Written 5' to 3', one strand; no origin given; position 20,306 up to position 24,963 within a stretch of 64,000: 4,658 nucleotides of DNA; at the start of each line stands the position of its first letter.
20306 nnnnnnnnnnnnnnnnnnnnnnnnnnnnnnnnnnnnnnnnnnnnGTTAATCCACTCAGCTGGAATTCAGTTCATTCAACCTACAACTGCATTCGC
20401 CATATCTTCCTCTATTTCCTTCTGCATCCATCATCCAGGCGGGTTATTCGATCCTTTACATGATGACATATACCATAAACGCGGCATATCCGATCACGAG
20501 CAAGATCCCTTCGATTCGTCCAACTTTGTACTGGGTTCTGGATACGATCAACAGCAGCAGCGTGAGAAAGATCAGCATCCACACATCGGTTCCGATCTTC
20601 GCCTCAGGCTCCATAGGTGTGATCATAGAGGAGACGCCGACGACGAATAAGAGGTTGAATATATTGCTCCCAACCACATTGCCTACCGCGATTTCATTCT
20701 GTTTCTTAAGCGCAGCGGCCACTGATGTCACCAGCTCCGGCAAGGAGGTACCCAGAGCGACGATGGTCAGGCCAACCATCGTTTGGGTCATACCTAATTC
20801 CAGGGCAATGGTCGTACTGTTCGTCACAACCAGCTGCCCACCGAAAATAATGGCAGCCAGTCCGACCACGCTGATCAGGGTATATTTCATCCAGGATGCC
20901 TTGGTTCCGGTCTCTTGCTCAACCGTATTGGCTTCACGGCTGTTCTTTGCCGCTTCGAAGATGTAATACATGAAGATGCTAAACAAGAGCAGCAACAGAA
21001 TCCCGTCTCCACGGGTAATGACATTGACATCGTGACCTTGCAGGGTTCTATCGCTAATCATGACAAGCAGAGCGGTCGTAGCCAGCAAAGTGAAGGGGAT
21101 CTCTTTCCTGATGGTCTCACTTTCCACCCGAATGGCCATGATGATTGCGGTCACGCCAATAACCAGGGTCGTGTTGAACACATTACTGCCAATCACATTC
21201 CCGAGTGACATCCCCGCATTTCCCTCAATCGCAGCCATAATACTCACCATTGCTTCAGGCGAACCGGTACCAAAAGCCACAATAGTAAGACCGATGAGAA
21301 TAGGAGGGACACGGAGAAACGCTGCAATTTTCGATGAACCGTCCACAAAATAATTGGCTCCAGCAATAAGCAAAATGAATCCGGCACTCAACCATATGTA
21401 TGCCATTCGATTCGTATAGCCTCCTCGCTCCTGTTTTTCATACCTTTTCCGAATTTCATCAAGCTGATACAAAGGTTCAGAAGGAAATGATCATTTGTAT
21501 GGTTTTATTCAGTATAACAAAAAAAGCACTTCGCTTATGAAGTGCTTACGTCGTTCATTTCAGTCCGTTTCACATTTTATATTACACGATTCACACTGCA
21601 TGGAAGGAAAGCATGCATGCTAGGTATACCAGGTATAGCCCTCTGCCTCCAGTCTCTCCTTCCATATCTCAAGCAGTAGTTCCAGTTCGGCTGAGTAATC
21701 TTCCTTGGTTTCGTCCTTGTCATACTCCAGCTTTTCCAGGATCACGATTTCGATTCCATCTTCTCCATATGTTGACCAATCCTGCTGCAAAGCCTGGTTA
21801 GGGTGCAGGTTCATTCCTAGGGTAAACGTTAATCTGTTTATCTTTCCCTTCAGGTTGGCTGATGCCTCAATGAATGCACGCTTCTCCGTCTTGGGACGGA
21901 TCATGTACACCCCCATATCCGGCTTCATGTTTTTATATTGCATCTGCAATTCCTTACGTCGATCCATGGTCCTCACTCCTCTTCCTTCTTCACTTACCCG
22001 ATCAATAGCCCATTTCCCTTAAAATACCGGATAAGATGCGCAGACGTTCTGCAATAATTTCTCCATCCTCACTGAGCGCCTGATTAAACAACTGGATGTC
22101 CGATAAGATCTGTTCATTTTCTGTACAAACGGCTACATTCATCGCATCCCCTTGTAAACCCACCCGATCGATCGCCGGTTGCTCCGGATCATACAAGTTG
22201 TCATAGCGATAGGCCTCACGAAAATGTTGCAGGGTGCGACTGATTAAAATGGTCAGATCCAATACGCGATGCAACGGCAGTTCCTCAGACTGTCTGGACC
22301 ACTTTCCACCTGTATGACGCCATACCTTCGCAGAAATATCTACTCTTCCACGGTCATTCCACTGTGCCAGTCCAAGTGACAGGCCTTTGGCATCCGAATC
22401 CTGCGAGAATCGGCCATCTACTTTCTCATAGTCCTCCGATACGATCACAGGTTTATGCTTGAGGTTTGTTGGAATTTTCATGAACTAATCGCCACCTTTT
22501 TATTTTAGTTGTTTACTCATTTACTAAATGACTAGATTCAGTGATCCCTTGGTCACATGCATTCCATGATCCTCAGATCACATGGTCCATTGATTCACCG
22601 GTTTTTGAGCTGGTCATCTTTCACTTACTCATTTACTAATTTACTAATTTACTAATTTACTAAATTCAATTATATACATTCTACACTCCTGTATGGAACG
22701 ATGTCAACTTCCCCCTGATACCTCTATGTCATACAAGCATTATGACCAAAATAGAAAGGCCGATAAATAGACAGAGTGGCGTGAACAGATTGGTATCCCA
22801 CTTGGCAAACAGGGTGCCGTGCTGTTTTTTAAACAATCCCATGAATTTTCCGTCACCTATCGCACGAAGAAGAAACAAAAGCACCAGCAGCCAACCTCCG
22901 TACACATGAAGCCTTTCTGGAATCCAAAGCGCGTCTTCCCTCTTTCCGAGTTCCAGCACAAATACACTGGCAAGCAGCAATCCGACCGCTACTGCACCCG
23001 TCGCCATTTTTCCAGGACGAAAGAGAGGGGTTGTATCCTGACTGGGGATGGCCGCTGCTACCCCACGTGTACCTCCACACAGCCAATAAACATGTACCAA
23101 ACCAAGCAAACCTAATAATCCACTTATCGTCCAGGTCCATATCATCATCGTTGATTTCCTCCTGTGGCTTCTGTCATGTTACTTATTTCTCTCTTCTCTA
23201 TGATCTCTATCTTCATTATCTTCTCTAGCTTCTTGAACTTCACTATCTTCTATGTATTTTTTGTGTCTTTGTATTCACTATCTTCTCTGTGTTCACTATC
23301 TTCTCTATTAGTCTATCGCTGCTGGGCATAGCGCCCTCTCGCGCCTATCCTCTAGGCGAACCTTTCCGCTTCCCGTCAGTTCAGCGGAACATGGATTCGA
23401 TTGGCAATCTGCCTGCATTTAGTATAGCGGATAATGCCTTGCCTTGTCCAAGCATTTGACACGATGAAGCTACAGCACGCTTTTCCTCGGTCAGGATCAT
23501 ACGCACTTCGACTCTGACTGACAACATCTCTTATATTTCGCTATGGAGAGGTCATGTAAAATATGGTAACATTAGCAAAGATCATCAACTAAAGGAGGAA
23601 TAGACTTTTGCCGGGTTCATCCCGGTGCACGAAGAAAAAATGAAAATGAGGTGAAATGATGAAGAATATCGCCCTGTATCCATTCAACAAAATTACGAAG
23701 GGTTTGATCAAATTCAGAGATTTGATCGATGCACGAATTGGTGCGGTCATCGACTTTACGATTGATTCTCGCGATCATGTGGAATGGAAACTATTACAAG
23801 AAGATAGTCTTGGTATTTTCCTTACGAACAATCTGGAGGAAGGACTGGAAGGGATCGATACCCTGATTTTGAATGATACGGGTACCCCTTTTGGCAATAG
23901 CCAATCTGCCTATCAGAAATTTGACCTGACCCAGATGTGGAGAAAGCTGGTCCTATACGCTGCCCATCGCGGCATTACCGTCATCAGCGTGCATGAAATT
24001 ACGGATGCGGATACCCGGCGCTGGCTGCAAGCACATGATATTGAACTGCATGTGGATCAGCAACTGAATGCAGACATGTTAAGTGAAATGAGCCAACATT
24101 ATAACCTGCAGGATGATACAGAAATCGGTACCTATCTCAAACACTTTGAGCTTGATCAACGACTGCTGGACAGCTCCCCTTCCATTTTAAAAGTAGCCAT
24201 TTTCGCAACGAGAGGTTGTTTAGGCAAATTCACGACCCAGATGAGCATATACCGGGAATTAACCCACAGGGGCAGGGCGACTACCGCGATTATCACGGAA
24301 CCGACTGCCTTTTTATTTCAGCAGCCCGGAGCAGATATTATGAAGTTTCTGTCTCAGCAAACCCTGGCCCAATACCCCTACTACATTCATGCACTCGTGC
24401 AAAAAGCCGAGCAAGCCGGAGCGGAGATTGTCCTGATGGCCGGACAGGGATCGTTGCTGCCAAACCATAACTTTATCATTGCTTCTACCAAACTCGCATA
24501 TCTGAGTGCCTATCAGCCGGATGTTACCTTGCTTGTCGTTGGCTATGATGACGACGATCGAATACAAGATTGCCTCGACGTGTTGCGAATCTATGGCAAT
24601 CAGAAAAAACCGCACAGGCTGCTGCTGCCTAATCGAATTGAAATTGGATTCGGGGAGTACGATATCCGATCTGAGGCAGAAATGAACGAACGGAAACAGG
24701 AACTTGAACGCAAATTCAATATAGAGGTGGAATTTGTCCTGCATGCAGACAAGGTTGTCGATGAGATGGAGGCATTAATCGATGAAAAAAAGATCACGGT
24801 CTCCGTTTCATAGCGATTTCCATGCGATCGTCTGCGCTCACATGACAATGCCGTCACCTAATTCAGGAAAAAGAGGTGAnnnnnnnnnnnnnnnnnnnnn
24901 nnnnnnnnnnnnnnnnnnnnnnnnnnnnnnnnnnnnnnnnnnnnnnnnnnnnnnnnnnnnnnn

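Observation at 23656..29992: Compact five-gene cluster: two tandem paralogs of an uncharacterised family, an FrhB-like Fe-S flavoprotein, an EPSP-synthase-family enolpyruvyl transferase and an MFS exporter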

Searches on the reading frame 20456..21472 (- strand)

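Call 16: search_protein_families(library=pfam, proteins=[window:20456-21472:-], max_evalue=0.001)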
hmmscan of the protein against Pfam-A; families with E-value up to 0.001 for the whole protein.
window:20456-21472:- (338 aa): 1 family
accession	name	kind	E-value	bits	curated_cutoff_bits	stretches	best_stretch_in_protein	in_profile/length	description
PF01699.29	Na_Ca_ex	-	1.4e-66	223.5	24.9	2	25-172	3-150/151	Sodium/calcium exchanger protein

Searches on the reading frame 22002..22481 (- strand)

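Call 16: search_protein_families(library=pfam, proteins=[window:22002-22481:-], max_evalue=0.001)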
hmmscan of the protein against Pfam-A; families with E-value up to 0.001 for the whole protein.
window:22002-22481:- (159 aa): 1 family
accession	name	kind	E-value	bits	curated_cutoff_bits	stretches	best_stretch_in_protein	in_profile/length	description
PF20140.4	DUF6530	-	1.9e-82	275.3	23.7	1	1-159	1-159/159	Family of unknown function (DUF6530)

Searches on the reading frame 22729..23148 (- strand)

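Call 16: search_protein_families(library=pfam, proteins=[window:22729-23148:-], max_evalue=0.001)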
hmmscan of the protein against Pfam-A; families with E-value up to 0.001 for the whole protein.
window:22729-23148:- (139 aa): 1 family
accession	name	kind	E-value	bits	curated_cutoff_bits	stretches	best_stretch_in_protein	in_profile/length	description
PF13160.11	DUF3995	-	7.6e-28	97.9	34.3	1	13-132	2-123/124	Protein of unknown function (DUF3995)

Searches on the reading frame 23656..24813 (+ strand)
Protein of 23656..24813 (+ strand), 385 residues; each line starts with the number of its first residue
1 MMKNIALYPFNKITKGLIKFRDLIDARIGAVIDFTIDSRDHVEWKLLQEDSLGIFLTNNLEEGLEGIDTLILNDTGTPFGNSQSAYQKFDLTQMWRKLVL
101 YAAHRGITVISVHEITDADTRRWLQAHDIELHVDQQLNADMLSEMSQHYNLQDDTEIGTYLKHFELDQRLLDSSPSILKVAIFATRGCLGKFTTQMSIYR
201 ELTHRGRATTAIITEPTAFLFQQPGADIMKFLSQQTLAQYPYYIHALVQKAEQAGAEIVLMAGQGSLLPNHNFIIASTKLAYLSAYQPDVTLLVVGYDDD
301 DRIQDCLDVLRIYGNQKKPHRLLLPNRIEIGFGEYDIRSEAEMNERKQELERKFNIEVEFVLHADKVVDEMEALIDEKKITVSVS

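Call 3: search_protein_families(library=pfam, proteins=[window:23656-24813:+], max_evalue=0.01)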
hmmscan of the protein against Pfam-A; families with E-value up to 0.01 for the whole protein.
window:23656-24813:+ (385 aa): 2 families
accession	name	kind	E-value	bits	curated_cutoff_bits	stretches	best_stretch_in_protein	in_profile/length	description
PF07755.17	DUF1611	-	5.8e-08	32.8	25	1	179-294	14-121/201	Domain of unknown function (DUF1611_C) P-loop domain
PF08837.16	DUF1810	-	0.0019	18.5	25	1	136-191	38-93/136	Protein of unknown function (DUF1810)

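Call 4: search_protein_families(library=ncbifam, proteins=[window:23656-24813:+], max_evalue=0.01)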
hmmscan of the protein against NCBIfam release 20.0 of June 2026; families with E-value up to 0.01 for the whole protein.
window:23656-24813:+ (385 aa): 1 family
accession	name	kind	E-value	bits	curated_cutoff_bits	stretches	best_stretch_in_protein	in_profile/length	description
TIGR04066.1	nat_prod_clost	hypoth_equivalog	0.00037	19.6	200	1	4-222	2-192/361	TIGR04066 family peptide maturation system protein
